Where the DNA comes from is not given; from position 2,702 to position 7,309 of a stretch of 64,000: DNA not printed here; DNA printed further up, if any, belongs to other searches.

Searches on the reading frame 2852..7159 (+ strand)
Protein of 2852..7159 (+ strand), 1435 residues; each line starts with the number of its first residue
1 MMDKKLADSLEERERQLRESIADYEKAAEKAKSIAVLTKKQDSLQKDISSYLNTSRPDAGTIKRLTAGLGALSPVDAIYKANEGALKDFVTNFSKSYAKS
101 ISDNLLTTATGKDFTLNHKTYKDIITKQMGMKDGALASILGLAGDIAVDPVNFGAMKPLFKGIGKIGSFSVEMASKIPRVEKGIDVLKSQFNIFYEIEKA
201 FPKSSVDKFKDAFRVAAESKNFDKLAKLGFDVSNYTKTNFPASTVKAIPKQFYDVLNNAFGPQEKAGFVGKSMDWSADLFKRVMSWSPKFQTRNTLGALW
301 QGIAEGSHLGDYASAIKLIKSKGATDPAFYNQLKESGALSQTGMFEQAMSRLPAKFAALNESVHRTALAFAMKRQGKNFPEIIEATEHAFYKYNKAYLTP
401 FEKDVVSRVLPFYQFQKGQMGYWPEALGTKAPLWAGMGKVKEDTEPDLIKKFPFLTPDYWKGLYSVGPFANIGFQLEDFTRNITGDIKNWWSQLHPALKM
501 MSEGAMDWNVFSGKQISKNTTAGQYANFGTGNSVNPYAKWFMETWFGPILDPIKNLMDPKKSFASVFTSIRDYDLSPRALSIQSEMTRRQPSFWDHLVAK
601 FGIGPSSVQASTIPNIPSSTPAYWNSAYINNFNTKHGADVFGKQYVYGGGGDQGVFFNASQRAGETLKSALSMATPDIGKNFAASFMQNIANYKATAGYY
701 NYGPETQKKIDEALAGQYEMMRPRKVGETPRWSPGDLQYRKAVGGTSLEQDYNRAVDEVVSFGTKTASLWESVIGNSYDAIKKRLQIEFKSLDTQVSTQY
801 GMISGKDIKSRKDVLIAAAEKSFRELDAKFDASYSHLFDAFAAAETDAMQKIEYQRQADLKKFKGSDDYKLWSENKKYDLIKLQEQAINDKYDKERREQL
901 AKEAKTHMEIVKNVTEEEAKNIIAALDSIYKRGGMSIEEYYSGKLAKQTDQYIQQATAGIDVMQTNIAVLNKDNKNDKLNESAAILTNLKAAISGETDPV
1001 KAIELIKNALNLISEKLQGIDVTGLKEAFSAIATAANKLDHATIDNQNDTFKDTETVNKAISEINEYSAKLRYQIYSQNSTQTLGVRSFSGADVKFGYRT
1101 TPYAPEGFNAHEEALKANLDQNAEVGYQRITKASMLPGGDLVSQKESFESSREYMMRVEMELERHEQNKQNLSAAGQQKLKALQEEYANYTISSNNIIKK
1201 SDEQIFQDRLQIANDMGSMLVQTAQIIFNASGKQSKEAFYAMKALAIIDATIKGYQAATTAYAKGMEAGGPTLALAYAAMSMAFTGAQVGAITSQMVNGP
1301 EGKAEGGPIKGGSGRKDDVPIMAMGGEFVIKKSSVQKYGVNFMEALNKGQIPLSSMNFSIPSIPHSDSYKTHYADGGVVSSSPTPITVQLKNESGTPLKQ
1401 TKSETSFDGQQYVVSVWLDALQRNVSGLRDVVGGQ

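Call 59: search_protein_families(library=phrogs, proteins=[window:2852-7159:+], max_evalue=0.00001)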
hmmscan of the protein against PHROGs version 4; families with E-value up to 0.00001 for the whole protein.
window:2852-7159:+ (1435 aa): 3 families
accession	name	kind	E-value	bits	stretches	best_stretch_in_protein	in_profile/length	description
phrog_9483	-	tail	2.5e-09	37.2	1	1145-1305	443-593/657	tail length tape measure protein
phrog_3547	-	tail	4.6e-07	28.9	1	978-1358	691-1022/1767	tail length tape measure protein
phrog_13338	-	unknown function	8.4e-06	25.3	1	1225-1353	706-834/903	-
